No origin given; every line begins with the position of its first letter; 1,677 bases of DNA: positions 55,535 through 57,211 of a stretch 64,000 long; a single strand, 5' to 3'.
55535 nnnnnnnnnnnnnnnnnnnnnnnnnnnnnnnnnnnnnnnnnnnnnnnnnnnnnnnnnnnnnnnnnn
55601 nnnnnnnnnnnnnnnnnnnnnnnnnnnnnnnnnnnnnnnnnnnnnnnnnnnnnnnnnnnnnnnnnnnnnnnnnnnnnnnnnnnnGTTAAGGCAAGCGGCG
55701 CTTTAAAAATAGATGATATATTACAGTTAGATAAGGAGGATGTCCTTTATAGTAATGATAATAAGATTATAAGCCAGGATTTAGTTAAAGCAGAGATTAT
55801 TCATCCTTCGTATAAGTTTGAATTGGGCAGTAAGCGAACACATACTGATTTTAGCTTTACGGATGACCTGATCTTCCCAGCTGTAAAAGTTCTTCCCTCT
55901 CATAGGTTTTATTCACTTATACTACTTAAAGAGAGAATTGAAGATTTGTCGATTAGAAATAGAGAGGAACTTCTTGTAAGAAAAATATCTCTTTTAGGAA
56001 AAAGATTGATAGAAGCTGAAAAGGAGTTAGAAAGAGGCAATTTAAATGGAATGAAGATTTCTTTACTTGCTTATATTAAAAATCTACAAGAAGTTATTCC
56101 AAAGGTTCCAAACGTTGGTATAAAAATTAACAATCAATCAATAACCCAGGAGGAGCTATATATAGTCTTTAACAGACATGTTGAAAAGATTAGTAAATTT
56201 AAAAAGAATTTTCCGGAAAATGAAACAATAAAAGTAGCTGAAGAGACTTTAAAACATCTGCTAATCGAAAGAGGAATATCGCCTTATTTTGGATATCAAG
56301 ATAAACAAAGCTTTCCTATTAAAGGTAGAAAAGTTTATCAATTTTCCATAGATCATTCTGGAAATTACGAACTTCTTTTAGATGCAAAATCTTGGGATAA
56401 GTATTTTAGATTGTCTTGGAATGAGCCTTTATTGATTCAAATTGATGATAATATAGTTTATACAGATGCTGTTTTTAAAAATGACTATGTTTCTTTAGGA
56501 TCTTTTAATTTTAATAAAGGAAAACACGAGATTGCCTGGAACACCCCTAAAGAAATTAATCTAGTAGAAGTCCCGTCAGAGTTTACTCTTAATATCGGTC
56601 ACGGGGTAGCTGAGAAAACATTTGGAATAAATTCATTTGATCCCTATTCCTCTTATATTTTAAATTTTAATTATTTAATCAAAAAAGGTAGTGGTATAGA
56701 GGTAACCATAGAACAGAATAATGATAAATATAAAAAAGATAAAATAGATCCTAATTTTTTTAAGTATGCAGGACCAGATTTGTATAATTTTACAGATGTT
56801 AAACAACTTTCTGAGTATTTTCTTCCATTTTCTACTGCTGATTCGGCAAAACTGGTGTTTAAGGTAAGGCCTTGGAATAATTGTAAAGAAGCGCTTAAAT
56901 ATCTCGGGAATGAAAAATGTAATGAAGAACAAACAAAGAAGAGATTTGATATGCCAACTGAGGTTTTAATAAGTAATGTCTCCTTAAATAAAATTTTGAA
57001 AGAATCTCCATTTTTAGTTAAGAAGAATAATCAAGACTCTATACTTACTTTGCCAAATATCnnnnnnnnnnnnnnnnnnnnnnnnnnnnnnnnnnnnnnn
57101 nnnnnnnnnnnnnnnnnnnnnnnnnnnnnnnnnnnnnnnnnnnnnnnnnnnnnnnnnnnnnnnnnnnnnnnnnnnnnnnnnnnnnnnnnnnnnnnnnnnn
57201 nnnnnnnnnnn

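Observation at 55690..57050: About 1.3-kb insertion converts a 738-aa GT-C into a giant; a homologous insert sits in the neighbouring giant (about 59550-60880)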

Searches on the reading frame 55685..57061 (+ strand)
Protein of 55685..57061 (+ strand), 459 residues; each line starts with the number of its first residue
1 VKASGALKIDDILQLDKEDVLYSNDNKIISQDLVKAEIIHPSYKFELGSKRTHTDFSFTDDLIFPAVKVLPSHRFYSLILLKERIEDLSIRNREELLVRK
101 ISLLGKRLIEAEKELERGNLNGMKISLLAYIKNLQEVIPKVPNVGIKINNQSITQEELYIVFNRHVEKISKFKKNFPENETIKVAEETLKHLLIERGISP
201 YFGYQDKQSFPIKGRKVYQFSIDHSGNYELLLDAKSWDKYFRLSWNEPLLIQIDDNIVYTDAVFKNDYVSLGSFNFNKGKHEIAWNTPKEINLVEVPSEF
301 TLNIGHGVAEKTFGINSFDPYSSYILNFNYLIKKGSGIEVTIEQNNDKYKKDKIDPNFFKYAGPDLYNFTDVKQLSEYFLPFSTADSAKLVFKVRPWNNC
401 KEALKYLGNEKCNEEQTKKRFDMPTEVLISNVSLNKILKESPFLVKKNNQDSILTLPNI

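Call 13: search_protein_families(library=pfam, proteins=[window:55685-57061:+], max_evalue=10)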
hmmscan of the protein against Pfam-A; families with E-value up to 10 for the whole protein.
window:55685-57061:+ (459 aa): 0 families

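Call 47: predict_structure(alignment_id=A2)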
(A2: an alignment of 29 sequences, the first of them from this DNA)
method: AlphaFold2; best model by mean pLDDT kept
length: 374 residues; sequences in the alignment: 29
mean_pLDDT: 91.6   pTM: 0.74
mean pLDDT of the five models: 91.6, 90.7, 90.5, 90.4, 89.4
residues with pLDDT >= 90: 270; 70-90: 97; 50-70: 7; < 50: 0
segments of 3 or more residues with pLDDT < 50: none
pLDDT, mean of each block of 10 residues (from residue 1): 93 94 92 96 96 96 95 81 79 95 94 96 92 89 88 95 89 88 93 89 94 93 96 95 97 94 93 95 88 81 88 95 95 85 87 93 95 77
secondary structure, 60 per line:
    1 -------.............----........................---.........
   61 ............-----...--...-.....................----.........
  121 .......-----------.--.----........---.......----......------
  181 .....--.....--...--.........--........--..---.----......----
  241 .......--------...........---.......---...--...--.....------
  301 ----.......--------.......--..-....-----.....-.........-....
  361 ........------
elements in order: H8-20 H25-48 H52-72 E78-80 E83-85 H87-107 H112-127 E147-154 E158-164 H169-172 E181-185 E188-192 E195-197 E200-208 E211-218 E231-236 E241-247 E256-266 E270-276 E280-282 E285-287 E290-294 E305-311 E320-326 H332-335 H341-345 H347-353 E357-368

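Call 50: fold_search(model_id=the predicted structure, library=pdb)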
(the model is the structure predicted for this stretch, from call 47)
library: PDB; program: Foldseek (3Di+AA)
matches with E <= 10: 1332; with E <= 0.001: 28
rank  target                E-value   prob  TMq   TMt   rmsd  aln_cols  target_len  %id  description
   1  8a19_A                1.2e-05  1.00  0.23  0.07  16.6       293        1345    9  Structure of a leucinostatin derivative determined by host lattice display : L1E4V1 construct (released 2022-12-07)
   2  2zxq                  3.5e-05  1.00  0.23  0.08  16.7       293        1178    8  Crystal structure of endo-alpha-N-acetylgalactosaminidase from Bifidobacterium longum (EngBF) (released 2009-06-16)
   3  4moa                  4.4e-05  0.95  0.22  0.15  18.5       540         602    8  Crystal structure of CRY4BA-R203Q TOXIN (released 2014-12-10)
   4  4xup_B                1.3e-04  0.99  0.21  0.24  15.9       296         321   10  Structure of the N-terminal CBM22-1-CBM22-2 tandem domain from Paenibacillus barcinonensis Xyn10C (released 2015-06-03)
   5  4xup_F                1.5e-04  0.99  0.21  0.24  17.4       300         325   11  Structure of the N-terminal CBM22-1-CBM22-2 tandem domain from Paenibacillus barcinonensis Xyn10C (released 2015-06-03)
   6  4w8j                  1.6e-04  0.96  0.22  0.09  28.5       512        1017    9  Structure of the full-length insecticidal protein Cry1Ac reveals intriguing details of toxin packaging into in vivo form (released 2014-09-17)
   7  3ecq_A                1.8e-04  1.00  0.23  0.07  15.4       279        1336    6  Endo-alpha-N-acetylgalactosaminidase from Streptococcus pneumoniae: SeMet structure (released 2008-09-09)
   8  2zey_A                2.0e-04  1.00  0.21  0.49   5.8       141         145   15  Family 16 carbohydrate binding module (released 2008-03-04)
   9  6qev_B                2.4e-04  1.00  0.24  0.07  16.7       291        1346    8  EngBF DARPin Fusion 4b B6 (released 2019-11-06)
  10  4xup_D                2.5e-04  0.98  0.21  0.24  14.7       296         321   10  Structure of the N-terminal CBM22-1-CBM22-2 tandem domain from Paenibacillus barcinonensis Xyn10C (released 2015-06-03)
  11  3a21_A                3.0e-04  0.89  0.22  0.15  15.5       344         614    8  Crystal Structure of Streptomyces avermitilis beta-L-Arabinopyranosidase (released 2009-07-14)
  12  5a58_A                3.4e-04  1.00  0.24  0.09  15.3       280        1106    5  The structure of GH101 D764N mutant from Streptococcus pneumoniae TIGR4 in complex with serinyl T-antigen (released 2015-09-02)
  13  2zey_B                3.8e-04  1.00  0.24  0.54   5.7       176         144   13  Family 16 carbohydrate binding module (released 2008-03-04)
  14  8k13_A                3.8e-04  0.98  0.22  0.16  23.1       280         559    8  SID1 transmembrane family member 1 (released 2024-07-10)
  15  9vvr_S                3.8e-04  0.77  0.14  0.08  21.4       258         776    8  Structure of the bacteriophage E1004 tail (released 2025-11-12)
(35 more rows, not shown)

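Call 59: search_protein_families(library=pfam, alignment_id=A2, max_evalue=0.01)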
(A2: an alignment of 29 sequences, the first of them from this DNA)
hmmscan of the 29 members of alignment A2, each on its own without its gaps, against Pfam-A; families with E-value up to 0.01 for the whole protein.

A. member 1, seq(374 aa): 0 families

B. families by the number of members that match (of 29 scanned): 5 families
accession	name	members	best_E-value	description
PF18915.5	DUF5667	11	4.6e-08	Domain of unknown function (DUF5667)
PF02018.23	CBM_4_9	1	0.00055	Carbohydrate binding domain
PF21693.2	SWT1_3rd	1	0.0036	Transcriptional protein SWT1, C-terminal domain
PF21871.1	Gp6_C-III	1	0.0073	Baseplate structural protein gp6, C-terminal domain III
PF19277.4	GPAT_C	1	0.009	Glycerol-3-phosphate acyltransferase C-terminal region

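Call 60: search_solved_structures(query=A2, max_evalue=10)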
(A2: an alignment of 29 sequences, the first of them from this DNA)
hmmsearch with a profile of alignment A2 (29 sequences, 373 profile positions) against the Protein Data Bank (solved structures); distinct sequences matched with E-value up to 10: 6.
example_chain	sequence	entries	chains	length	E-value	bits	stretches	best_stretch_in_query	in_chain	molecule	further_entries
1gui_A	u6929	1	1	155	0.0057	18.8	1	254-327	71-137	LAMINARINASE 16A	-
4hpk_A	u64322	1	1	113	0.3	13.2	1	125-198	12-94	Collagenase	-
4hpk_B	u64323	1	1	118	0.34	13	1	124-198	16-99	Collagenase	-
1nqj_A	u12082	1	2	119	0.34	13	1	124-198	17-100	class 1 collagenase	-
1nqd_A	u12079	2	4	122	0.36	12.9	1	123-198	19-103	class 1 collagenase | Collagenase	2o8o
2o5r_A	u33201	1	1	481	1.5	10.9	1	5-93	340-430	Glutamyl-tRNA synthetase 1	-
